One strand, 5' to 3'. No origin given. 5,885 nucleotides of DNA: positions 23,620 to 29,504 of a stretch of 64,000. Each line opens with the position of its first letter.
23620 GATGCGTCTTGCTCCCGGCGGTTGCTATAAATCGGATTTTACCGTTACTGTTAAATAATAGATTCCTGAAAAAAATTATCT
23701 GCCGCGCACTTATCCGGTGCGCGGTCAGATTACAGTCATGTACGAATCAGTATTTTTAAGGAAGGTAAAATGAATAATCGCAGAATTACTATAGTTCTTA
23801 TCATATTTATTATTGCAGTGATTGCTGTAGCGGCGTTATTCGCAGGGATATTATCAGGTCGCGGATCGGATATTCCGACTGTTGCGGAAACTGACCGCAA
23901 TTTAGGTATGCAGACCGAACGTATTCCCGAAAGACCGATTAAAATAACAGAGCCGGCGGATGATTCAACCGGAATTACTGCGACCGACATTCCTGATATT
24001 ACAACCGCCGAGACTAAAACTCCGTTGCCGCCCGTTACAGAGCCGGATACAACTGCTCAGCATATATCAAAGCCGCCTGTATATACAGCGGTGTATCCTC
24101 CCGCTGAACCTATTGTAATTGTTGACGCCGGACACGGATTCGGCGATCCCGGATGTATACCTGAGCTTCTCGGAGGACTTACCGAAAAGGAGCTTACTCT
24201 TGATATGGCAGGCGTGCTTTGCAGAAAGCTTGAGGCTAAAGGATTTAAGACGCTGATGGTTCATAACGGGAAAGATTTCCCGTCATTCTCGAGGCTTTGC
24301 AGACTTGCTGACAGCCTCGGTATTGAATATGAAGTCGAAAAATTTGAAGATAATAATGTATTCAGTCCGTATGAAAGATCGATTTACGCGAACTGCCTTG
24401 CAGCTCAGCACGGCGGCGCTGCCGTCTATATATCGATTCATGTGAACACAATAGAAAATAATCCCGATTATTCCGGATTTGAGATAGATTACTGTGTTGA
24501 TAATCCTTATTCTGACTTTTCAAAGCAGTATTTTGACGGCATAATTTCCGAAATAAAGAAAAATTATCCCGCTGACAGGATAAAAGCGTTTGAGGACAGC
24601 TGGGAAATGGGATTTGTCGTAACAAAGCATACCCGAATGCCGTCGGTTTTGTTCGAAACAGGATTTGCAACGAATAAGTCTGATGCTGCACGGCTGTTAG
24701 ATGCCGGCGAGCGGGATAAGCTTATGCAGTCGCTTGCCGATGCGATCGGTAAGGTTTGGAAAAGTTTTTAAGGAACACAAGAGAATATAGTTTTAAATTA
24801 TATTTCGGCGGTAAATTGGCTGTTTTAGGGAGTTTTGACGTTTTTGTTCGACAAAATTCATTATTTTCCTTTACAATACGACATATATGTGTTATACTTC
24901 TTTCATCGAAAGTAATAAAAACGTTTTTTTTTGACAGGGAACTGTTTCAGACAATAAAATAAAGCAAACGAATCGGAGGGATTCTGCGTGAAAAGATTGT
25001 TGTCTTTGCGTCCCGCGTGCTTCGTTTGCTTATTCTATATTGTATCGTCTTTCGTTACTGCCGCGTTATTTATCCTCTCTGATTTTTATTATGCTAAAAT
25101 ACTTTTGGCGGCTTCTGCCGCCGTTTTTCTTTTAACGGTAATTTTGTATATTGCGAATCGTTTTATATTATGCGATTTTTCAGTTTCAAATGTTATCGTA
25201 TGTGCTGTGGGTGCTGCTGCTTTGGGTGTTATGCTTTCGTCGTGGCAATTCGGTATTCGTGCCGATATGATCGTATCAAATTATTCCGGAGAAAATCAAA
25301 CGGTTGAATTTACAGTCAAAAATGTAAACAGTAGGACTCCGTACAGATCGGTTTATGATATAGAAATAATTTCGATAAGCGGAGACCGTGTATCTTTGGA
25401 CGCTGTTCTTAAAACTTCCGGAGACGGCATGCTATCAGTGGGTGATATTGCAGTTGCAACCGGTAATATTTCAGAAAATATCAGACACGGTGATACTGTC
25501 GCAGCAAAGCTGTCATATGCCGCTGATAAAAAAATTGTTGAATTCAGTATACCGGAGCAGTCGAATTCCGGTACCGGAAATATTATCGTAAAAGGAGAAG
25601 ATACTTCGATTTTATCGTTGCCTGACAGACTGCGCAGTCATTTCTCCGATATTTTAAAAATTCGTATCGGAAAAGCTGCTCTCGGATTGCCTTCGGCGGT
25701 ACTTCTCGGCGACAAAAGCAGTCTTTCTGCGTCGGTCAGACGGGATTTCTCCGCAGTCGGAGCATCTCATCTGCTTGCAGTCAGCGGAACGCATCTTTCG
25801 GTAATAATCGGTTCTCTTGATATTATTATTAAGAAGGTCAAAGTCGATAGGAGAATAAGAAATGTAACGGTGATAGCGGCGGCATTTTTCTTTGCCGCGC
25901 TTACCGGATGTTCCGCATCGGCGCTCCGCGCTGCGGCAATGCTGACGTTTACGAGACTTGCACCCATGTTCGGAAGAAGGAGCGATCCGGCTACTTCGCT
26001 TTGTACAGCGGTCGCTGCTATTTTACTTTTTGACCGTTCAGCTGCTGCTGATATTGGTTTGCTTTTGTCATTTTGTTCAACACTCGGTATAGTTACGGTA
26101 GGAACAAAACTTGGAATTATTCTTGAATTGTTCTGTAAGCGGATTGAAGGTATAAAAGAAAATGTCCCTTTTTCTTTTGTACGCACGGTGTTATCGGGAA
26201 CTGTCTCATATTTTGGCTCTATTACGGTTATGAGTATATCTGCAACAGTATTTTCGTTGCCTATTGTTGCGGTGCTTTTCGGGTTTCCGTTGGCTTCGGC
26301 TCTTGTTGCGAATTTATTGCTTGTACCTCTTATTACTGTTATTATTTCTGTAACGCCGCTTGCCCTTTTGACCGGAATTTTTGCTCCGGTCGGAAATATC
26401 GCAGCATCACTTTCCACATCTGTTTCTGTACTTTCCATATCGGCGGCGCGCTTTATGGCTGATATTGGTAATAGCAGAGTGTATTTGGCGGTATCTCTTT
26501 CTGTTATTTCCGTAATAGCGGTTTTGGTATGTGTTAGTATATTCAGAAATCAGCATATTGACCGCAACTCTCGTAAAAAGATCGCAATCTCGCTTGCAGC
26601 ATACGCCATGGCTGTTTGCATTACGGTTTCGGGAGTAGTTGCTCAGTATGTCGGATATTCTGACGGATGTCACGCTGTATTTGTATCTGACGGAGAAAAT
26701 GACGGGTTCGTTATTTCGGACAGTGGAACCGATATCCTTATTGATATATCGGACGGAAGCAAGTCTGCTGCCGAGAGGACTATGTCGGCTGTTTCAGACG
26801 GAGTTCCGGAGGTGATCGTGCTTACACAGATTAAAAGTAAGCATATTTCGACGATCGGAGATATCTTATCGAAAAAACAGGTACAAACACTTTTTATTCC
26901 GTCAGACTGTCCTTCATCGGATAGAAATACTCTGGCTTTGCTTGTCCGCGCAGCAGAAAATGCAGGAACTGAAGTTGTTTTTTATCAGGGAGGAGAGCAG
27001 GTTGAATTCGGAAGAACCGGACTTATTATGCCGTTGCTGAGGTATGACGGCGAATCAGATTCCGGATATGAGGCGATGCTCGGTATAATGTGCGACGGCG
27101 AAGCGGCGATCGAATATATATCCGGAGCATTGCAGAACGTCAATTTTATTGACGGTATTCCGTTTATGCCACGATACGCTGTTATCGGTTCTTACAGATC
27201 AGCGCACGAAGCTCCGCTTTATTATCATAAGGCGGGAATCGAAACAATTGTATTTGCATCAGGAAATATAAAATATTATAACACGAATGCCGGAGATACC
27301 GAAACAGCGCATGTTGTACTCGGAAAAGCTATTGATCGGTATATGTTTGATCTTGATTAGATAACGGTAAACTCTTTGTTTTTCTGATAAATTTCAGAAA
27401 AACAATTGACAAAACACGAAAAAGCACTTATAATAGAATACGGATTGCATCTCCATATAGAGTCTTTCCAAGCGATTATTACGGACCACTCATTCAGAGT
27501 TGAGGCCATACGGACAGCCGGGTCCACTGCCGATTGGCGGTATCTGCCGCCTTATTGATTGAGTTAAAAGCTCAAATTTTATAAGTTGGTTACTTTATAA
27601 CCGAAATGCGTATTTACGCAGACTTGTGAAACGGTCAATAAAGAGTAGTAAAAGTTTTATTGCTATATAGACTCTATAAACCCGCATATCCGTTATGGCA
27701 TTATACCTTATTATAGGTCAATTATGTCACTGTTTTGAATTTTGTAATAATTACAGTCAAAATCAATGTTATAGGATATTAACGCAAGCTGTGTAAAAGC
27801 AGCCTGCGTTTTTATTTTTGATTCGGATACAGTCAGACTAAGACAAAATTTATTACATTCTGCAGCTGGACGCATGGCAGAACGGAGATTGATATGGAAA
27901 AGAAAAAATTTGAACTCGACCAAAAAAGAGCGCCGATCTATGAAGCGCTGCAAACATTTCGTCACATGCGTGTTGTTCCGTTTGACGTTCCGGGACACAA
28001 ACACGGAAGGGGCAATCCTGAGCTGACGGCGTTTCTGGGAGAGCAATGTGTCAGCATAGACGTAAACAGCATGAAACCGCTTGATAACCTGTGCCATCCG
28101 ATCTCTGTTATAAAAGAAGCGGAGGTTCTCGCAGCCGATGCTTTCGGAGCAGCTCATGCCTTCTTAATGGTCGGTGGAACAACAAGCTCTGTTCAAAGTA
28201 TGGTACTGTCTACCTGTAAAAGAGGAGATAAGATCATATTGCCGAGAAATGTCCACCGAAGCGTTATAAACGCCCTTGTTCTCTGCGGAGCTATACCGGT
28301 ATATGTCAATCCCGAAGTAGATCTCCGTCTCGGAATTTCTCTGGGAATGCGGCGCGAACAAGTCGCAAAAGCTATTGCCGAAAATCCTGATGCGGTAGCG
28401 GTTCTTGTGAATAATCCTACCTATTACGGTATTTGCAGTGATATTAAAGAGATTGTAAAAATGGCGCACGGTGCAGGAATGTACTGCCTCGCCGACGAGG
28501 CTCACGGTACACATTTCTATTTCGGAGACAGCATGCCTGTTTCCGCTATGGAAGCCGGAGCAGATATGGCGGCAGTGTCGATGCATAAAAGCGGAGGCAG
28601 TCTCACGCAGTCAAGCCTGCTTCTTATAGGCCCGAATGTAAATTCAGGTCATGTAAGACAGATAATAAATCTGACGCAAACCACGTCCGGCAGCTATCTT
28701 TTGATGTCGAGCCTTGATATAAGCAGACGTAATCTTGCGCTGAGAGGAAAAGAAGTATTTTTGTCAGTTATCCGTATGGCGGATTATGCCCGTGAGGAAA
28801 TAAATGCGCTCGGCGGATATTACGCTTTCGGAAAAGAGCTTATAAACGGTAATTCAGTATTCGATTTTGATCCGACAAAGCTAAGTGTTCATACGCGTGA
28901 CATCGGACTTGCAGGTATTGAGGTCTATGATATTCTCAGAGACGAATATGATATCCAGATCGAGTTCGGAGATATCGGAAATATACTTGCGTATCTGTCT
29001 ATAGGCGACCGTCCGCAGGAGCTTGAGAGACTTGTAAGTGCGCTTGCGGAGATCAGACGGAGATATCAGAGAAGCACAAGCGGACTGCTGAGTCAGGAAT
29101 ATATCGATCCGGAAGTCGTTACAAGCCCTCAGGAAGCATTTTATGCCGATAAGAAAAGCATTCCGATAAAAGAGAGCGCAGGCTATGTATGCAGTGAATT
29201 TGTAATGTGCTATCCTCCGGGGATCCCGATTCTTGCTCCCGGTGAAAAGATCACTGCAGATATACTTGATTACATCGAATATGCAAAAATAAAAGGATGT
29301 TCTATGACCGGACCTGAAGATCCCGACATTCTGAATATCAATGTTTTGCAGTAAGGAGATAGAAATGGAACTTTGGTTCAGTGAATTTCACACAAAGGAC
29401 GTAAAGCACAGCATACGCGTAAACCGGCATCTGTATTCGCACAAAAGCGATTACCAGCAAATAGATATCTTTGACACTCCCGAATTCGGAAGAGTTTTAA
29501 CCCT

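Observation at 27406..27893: Long structured leader with terminator upstream of the polyamine operon: candidate novel riboswitch or attenuator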

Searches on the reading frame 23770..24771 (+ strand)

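Call 5: search_protein_families(library=ncbifam, proteins=[window:23770-24771:+])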
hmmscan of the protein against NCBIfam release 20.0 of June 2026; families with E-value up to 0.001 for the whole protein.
window:23770-24771:+ (333 aa): 3 families
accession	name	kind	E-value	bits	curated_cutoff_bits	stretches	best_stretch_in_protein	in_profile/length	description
TIGR02883.1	spore_cwlD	equivalog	2e-17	63.9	221.55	2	209-327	76-187/189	N-acetylmuramoyl-L-alanine amidase CwlD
NF007652.1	PRK10319.1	equivalog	5.7e-09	35.6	400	1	279-329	227-277/291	N-acetylmuramoyl-L-alanine amidase AmiA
NF007751.0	PRK10431.1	equivalog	6.5e-09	34.8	532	1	99-172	177-249/445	N-acetylmuramoyl-L-alanine amidase AmiB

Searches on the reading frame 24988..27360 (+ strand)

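Call 5: search_protein_families(library=ncbifam, proteins=[window:24988-27360:+])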
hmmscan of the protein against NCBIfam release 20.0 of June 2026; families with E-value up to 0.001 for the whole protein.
window:24988-27360:+ (790 aa): 4 families
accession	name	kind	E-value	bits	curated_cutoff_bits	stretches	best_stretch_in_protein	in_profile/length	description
TIGR00360.1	ComEC_N-term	subfamily_domain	4.3e-22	79.2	36.5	1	260-454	2-169/171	ComEC/Rec2-related protein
TIGR00361.1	ComEC_Rec2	equivalog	2.9e-20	72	190.05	1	230-640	128-525/663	DNA internalization-related competence protein ComEC/Rec2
NF045979.1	ComEC_MAG0480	equivalog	6e-13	48.3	150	1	238-375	202-339/461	MAG0480 family ComEC-like protein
NF008580.0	PRK11539.1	equivalog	4.1e-09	35.4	969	1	237-522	205-497/758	ComEC family protein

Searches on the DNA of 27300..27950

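Call 4: search_rna_families(source=window, start=27300, end=27950, threshold=evalue, max_evalue=10, show_alignments=3)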
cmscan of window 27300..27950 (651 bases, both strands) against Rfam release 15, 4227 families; matches with E-value up to 10: 9.
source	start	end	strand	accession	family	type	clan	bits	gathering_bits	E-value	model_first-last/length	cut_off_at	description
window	27483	27533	+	RF02440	SpF59_sRNA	Gene; sRNA;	-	65.2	37.2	1.8e-11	1-54/54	no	Streptococcus sRNA SpF59 (ldcC RNA)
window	27721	27815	+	RF02428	SpF11_sRNA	Gene; sRNA;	-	22.8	54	0.53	1-95/95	no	Streptococcus sRNA SpF11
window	27376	27407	+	RF03217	mir-3167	Gene; miRNA;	-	21.8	86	0.28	1-59/59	no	mir-3167 microRNA precursor family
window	27707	27821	+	RF00121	MicC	Gene; sRNA;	-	21.6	90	1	1-123/123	no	MicC RNA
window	27374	27405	-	RF03217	mir-3167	Gene; miRNA;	-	18.4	86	2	1-59/59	no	mir-3167 microRNA precursor family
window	27367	27437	+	RF01520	CC0734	Gene; sRNA;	-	16.2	45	5.1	1-95/95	no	caulobacter sRNA CC0734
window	27773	27818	-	RF02416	TCV_H4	Cis-reg;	-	15.8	50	7.7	1-51/51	no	Turnip crinkle virus 3'UTR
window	27762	27830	+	RF03967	mir-1270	Gene; miRNA;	-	14.5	90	6.7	1-83/83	no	mir-1270 microRNA precursor family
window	27780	27950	-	RF02377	SurA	Gene; sRNA;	-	9.6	100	5.3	100-279/279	5'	SurA sRNA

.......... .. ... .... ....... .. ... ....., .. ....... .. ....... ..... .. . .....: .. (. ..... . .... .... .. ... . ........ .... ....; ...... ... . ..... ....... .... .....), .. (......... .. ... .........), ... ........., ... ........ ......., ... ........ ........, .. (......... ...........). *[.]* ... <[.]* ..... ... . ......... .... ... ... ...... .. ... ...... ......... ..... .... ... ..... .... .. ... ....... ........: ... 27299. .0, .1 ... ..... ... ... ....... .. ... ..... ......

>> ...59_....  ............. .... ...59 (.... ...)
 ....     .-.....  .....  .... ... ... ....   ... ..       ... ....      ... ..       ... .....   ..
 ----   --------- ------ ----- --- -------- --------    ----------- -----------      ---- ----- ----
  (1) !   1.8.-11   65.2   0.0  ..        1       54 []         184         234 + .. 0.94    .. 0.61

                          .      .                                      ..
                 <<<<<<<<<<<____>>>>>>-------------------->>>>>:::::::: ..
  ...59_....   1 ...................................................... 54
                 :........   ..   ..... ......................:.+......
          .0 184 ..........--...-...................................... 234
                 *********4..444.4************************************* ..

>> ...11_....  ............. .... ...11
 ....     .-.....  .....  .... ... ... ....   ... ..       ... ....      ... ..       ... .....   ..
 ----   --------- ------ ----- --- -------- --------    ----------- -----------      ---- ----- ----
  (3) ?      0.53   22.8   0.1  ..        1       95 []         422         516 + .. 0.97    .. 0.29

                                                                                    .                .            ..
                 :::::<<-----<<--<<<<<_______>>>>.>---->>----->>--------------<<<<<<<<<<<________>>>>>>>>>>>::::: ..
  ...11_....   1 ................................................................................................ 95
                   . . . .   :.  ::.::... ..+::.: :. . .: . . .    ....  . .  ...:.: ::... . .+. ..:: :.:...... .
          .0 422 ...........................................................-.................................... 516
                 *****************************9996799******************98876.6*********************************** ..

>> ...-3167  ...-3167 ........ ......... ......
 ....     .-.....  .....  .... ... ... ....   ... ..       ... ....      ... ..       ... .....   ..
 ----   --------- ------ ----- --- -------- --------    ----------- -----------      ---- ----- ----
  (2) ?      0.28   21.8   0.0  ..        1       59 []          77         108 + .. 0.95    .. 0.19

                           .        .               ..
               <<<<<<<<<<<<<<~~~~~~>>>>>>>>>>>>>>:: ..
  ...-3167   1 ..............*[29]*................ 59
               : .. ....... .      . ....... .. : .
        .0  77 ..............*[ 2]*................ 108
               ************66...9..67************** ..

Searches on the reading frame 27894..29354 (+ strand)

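Call 5: search_protein_families(library=ncbifam, proteins=[window:27894-29354:+])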
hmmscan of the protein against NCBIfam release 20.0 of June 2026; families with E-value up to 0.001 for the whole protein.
window:27894-29354:+ (486 aa): 19 families
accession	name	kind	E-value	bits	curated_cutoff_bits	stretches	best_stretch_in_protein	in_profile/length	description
NF011928.0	PRK15399.1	subfamily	6.3e-23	80.9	968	2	8-303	125-439/713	lysine decarboxylase LdcC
NF011603.0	PRK15029.1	equivalog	6.6e-18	64.4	1167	1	13-277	141-435/756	arginine decarboxylase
TIGR04318.1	lacto_ODC_hypo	hypoth_equivalog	1.6e-17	63.1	950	1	17-242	95-347/695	putative ornithine decarboxylase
NF011929.0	PRK15400.1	subfamily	6e-17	61.2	1056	2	46-303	169-439/714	lysine decarboxylase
NF010092.0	PRK13578.1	subfamily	2.4e-16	59.2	794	1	10-139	106-243/720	ornithine decarboxylase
TIGR04301.1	ODC_inducible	exception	2e-14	52.8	1310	1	9-139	105-243/719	ornithine decarboxylase SpeF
NF008687.0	PRK11706.1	equivalog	1.3e-10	40.6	375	1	76-212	36-163/375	dTDP-4-amino-4,6-dideoxygalactose transaminase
NF006810.0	PRK09331.1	subfamily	1e-08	34.4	301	1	89-243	82-233/397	Sep-tRNA:Cys-tRNA synthetase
TIGR02379.1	ECA_wecE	subfamily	3.5e-08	32.6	434.85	1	71-232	31-179/376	dTDP-4-amino-4,6-dideoxy-D-glucose transaminase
NF008658.2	PRK11658.1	equivalog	2.3e-07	29.8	631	1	79-210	41-163/379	UDP-4-amino-4-deoxy-L-arabinose aminotransferase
NF004621.0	PRK05957.1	equivalog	8.3e-06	24.8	498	1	89-217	91-214/389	pyridoxal phosphate-dependent aminotransferase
TIGR02539.1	SepCysS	equivalog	9.8e-06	24.8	365.25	1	89-234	68-210/370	O-phospho-L-seryl-tRNA:Cys-tRNA synthase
TIGR03588.1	PseC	equivalog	4.2e-05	22.6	423.5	1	74-231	33-183/380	UDP-4-amino-4,6-dideoxy-N-acetyl-beta-L-altrosamine transaminase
NF005817.0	PRK07683.1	equivalog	0.00013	20.8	575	1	91-209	93-208/387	aminotransferase A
NF041364.1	GntC_guanitoxin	equivalog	0.00014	20.9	415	1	91-230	64-202/356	guanitoxin biosynthesis PLP-dependent (S)-gamma-hydroxy-L-arginine cyclodehydratase GntC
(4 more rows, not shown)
